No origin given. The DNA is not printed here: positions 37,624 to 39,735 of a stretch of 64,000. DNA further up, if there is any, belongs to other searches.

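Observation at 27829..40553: Fragmented type VI secretion system: vgrG and tssF-tssG are split by housekeeping genes and tssE is missing from its usual place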

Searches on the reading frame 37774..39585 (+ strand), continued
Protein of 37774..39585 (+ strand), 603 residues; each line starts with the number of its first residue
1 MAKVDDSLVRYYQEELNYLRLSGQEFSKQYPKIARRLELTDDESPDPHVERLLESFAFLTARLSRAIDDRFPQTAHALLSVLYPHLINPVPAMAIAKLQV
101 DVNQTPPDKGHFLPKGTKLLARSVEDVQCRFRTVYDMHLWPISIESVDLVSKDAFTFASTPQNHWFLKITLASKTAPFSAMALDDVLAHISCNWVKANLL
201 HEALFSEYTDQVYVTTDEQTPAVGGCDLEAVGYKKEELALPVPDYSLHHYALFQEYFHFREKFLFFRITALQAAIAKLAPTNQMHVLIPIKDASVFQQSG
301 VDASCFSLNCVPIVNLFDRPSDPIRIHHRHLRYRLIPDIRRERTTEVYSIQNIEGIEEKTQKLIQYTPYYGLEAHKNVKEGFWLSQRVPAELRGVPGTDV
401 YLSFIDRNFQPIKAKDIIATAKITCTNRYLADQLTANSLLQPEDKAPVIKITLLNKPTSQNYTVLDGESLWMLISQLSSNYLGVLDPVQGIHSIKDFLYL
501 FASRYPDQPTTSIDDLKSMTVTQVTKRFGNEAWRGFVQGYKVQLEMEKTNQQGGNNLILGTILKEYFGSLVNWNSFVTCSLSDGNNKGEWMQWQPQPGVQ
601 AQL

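Call 31: find_related_loci(query=window:37774-39585:+, collection=genome_contigs, flank=10000)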
Query window:37774-39585:+ (603 aa) in genome_contigs; peptide patterns used: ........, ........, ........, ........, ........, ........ (x = any residue, [..] = any of these).
125 stretches matched a pattern; 19 encode a relative of the query (tblastn E <= 1e-3); 19 distinct loci.
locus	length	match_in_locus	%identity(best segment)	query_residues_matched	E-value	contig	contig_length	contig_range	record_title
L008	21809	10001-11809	99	1-603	0e+0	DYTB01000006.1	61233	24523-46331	MAG TPA_asm: Candidatus Odyssella sp. isolate SulCav_PC08_3_2_39_12 SulCav_PC08-3_107_length_61233_cov_6.987479, whole g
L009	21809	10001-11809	99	1-603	0e+0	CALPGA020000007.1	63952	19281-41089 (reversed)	MAG: Candidatus Finniella inopinata isolate HRS-ES2-bin-430 genome assembly, contig: HRS-ES2-C381, whole genome shotgun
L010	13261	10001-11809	86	1-603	0e+0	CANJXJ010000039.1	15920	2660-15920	MAG: Alphaproteobacteria bacterium isolate RH-23may17-873 genome assembly, contig: RH-23may17-C27649, whole genome shotg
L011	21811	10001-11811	94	1-603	0e+0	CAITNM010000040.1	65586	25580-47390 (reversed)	MAG: uncultured Alphaproteobacteria bacterium isolate AM-2014_bin-2127 genome assembly, contig: bin-2127:40/47, whole ge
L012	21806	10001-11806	76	1-603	0e+0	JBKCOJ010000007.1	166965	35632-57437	MAG: Pseudomonadota bacterium isolate samp_455_metabat2_141 samp_455_601814, whole genome shotgun sequence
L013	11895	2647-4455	76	1-603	0e+0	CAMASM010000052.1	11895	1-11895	MAG: Candidatus Finniella inopinata isolate LH-05nov19-113 genome assembly, contig: LH-05nov19-C12958, whole genome shot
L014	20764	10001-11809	75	1-603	0e+0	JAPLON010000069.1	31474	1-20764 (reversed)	MAG: Proteobacteria bacterium isolate LacPavin_0419_WC53_MAG_38_7 LacPavin_0419_WC53_scaffold_150499, whole genome shotg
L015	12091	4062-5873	75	1-603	0e+0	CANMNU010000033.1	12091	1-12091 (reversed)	MAG: Alphaproteobacteria bacterium isolate ZH-15may19-298 genome assembly, contig: ZH-15May19-c14822, whole genome shotg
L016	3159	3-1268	98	182-603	0e+0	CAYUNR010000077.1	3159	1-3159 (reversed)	MAG TPA_asm: uncultured Candidatus Finniella sp. isolate SRP292972_co3_26 genome assembly, contig: NODE_10001_length_315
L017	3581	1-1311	94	167-603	0e+0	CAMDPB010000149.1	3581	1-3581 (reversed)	MAG: Candidatus Finniella inopinata isolate TrE-03may19-185 genome assembly, contig: TrE-03may19-C73931, whole genome sh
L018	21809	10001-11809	78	1-603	0e+0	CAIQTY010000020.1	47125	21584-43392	MAG: uncultured Alphaproteobacteria bacterium isolate Ki1-1-6m_bin-0741 genome assembly, contig: bin-0741:20/54, whole g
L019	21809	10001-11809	81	1-603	0e+0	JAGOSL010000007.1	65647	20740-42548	MAG: Proteobacteria bacterium isolate Gw_Eff_bin_318 Gw_Eff_599_length_65647_cov_8.939484, whole genome shotgun sequence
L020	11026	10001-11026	97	1-342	0e+0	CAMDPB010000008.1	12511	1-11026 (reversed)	MAG: Candidatus Finniella inopinata isolate TrE-03may19-185 genome assembly, contig: TrE-03may19-C7279, whole genome sho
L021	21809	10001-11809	81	1-603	0e+0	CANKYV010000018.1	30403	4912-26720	MAG: Alphaproteobacteria bacterium isolate ZE05-15may19-24 genome assembly, contig: ZE05-15May19-c264, whole genome shot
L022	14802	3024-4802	37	6-598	2e-123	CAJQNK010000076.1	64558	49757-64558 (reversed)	uncultured bacterium isolate 10_20180412_Bin_METABAT_171_1 genome assembly, contig: c_000002566365, whole genome shotgun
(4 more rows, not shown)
